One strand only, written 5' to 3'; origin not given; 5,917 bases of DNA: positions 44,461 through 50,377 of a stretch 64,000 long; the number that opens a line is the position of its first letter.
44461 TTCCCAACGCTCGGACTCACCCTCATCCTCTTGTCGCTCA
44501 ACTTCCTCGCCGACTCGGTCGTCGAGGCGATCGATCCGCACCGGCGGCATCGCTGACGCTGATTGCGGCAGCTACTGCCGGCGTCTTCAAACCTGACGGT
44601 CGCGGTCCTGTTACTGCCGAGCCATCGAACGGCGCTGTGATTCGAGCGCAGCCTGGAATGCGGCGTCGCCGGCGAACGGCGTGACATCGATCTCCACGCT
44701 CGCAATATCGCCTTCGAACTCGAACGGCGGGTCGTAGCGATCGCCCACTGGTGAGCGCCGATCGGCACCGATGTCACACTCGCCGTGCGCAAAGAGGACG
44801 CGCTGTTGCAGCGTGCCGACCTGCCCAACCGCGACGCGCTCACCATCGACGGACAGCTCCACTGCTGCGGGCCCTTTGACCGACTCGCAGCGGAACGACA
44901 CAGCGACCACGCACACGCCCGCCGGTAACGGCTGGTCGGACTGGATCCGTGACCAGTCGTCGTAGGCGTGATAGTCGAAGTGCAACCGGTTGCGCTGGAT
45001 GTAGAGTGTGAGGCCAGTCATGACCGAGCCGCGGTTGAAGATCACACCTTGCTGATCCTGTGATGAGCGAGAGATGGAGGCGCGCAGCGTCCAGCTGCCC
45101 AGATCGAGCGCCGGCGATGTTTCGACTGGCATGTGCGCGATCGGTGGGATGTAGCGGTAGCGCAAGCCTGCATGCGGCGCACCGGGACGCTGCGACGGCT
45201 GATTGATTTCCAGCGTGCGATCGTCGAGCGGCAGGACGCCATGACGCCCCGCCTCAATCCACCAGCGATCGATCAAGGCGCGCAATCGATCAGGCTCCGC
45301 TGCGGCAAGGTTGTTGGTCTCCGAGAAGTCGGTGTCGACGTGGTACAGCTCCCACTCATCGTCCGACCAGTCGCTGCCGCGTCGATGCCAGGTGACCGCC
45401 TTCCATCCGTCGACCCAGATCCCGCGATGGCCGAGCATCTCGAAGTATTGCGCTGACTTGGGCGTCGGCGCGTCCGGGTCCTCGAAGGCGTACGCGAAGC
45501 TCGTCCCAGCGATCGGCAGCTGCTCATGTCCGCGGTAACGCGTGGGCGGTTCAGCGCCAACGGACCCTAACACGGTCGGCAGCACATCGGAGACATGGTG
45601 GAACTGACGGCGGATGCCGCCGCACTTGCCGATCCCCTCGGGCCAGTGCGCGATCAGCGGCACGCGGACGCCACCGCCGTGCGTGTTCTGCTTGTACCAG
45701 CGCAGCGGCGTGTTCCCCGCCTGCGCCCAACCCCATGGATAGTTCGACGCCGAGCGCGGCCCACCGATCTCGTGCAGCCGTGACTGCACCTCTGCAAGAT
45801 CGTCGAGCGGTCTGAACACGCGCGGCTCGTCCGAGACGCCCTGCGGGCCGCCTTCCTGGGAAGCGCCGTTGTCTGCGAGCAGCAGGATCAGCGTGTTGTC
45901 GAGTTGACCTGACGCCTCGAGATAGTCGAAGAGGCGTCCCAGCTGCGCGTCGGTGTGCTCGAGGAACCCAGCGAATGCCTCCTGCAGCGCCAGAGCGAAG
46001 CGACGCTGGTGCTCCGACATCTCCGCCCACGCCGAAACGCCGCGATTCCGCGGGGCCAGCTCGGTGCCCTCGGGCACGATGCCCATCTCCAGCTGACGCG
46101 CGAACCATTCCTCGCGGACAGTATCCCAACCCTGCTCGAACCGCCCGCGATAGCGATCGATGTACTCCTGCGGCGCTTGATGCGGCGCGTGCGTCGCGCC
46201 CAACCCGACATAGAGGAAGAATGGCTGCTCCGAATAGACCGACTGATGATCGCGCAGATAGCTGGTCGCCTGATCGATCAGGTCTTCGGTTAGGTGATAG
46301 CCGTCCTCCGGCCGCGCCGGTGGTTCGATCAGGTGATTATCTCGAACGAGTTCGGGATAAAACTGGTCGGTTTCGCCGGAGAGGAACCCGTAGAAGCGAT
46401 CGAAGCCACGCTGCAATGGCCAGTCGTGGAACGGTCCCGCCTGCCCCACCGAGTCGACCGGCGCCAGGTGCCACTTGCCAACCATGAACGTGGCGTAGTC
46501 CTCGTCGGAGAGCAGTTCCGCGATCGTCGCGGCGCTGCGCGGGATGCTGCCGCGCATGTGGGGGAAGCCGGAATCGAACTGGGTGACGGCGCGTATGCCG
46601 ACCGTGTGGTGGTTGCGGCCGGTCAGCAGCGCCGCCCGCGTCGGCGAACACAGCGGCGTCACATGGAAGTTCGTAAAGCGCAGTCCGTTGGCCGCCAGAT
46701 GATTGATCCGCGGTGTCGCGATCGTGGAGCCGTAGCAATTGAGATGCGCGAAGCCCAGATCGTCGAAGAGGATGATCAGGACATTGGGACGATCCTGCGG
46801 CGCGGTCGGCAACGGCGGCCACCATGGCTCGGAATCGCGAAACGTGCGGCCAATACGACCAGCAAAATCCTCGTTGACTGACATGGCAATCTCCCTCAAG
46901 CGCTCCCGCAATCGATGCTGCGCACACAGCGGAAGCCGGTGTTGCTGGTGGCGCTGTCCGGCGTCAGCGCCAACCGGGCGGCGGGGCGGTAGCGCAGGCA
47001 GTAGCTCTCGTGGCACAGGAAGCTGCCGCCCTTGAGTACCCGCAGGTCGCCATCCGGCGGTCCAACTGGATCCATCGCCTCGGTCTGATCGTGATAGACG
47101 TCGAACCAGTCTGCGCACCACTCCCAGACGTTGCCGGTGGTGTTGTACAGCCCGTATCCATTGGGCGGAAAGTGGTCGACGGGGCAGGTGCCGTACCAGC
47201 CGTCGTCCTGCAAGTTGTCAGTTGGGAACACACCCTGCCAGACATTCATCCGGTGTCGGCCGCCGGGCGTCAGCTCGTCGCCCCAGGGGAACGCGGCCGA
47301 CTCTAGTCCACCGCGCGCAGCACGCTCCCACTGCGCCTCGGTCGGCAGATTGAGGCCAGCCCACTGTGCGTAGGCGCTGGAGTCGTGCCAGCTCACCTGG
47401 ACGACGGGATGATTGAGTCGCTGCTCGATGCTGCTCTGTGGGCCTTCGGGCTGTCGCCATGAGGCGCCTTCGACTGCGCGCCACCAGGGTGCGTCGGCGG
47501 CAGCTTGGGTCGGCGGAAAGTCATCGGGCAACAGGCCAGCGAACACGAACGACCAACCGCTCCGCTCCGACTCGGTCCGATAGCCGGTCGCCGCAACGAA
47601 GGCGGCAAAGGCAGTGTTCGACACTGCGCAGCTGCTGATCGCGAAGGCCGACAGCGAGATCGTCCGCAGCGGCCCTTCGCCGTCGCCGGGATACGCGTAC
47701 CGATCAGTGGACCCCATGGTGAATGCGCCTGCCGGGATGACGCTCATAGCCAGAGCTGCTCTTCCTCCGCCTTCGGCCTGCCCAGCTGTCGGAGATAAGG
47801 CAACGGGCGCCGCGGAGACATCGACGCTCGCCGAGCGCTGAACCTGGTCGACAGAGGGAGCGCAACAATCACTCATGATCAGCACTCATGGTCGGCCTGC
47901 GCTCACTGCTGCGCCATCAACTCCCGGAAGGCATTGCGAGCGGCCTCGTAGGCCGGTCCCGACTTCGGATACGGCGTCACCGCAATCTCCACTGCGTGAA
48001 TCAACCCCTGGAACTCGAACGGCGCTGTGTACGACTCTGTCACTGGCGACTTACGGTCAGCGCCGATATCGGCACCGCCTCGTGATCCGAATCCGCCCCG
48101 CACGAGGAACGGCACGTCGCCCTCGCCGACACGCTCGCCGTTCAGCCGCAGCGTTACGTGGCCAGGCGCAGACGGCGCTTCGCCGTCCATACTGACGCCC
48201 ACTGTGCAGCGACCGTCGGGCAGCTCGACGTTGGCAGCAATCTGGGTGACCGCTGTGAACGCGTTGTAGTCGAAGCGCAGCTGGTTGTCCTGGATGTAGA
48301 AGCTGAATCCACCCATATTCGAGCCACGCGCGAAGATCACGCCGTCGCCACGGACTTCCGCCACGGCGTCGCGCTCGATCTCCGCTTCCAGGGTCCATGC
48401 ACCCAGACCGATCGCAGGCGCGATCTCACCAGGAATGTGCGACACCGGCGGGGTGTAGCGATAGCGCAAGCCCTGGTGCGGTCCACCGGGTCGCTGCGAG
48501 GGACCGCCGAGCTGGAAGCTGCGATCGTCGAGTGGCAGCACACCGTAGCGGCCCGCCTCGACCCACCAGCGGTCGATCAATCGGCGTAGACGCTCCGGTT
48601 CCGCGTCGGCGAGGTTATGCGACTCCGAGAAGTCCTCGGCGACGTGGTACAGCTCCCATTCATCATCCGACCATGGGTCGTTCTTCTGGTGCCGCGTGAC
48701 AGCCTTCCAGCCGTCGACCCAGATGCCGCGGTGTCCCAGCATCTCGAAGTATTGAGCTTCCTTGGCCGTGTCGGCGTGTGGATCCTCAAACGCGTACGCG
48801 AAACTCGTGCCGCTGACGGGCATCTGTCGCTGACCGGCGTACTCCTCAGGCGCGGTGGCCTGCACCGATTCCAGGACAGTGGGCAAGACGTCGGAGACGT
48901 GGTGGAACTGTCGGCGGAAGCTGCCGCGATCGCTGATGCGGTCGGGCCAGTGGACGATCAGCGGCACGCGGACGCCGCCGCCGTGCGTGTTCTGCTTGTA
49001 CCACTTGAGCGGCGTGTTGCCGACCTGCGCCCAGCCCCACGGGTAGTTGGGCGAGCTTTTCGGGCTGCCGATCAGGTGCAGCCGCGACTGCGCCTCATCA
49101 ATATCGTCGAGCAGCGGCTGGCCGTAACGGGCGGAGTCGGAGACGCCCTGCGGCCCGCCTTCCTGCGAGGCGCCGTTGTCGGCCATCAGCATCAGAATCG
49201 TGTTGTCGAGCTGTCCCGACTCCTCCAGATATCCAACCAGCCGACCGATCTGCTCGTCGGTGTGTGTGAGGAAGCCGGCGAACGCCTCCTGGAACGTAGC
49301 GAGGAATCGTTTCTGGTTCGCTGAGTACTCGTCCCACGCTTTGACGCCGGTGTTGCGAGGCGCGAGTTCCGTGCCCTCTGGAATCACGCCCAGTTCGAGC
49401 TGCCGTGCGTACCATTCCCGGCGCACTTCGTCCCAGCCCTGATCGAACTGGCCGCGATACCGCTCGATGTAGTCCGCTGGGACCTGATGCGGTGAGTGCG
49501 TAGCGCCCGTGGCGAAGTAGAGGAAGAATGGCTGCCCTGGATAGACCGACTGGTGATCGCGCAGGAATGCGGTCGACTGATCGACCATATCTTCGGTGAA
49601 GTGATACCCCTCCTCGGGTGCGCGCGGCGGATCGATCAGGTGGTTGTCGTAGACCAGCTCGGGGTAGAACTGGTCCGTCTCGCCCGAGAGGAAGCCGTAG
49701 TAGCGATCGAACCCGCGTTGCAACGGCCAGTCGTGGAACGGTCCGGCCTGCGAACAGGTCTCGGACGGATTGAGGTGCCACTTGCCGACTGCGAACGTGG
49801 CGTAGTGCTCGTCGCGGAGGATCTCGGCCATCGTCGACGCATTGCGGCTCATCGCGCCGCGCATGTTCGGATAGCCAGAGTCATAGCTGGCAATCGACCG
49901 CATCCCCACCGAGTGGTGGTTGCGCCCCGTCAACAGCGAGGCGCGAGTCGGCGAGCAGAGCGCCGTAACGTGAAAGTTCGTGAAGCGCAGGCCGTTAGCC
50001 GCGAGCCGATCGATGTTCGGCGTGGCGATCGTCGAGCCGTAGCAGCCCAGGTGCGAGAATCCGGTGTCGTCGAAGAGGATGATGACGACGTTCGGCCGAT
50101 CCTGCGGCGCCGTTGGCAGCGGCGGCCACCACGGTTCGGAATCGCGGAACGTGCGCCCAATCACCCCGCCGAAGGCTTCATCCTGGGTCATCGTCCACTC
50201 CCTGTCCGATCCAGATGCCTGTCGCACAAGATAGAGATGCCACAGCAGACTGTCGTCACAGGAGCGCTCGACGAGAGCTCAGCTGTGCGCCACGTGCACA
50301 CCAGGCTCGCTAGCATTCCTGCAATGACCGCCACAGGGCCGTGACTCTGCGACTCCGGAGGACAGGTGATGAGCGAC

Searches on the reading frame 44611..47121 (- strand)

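Call 8: search_protein_families(library=pfam, max_evalue=0.1, proteins=[window:44611-47121:-])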
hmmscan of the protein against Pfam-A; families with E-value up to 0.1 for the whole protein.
window:44611-47121:- (836 aa): 4 families
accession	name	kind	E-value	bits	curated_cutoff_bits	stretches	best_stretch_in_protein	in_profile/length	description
PF00884.28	Sulfatase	-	7.8e-65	219.6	25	1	112-522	1-300/301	Sulfatase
PF01663.27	Phosphodiest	-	1.7e-05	25.1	23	1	306-423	111-224/342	Type I phosphodiesterase / nucleotide pyrophosphatase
PF16347.10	SGSH_C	-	2.3e-05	25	29.3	1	478-607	9-133/154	N-sulphoglucosamine sulphohydrolase, C-terminal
PF02995.22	DUF229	-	0.053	12.7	25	0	383-419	306-342/496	Protein of unknown function (DUF229)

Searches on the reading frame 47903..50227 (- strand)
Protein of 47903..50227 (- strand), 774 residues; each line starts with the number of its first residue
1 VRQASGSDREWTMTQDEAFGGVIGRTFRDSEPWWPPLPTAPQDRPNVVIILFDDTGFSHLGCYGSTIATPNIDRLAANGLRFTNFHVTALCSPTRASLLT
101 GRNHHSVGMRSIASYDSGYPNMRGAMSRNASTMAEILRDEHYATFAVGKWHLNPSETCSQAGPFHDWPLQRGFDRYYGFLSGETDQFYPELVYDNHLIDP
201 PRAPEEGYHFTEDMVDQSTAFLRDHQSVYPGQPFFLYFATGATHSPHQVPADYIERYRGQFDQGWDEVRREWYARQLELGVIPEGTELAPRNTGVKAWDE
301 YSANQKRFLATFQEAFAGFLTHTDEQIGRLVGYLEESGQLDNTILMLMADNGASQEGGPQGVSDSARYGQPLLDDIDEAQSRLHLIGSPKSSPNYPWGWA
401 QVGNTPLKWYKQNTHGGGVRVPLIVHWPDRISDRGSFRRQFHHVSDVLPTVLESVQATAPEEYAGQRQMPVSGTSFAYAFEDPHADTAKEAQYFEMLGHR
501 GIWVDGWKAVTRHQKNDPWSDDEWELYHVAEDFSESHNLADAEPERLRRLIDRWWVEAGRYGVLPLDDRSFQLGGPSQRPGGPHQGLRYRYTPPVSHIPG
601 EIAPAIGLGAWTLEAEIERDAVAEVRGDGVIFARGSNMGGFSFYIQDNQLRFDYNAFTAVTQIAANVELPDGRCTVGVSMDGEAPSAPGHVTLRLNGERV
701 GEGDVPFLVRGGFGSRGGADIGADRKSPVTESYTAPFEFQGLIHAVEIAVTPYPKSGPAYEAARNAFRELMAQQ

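Call 8: search_protein_families(library=pfam, max_evalue=0.1, proteins=[window:47903-50227:-])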
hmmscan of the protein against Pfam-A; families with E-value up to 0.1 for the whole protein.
window:47903-50227:- (774 aa): 4 families
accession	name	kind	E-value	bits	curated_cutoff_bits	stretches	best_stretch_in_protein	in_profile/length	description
PF00884.28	Sulfatase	-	6.8e-65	219.8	25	1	45-453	1-297/301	Sulfatase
PF16347.10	SGSH_C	-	5.7e-08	33.5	29.3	1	413-543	10-135/154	N-sulphoglucosamine sulphohydrolase, C-terminal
PF01663.27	Phosphodiest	-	0.0002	21.5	23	0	47-118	1-71/342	Type I phosphodiesterase / nucleotide pyrophosphatase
PF02995.22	DUF229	-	0.019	14.1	25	1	310-352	300-342/496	Protein of unknown function (DUF229)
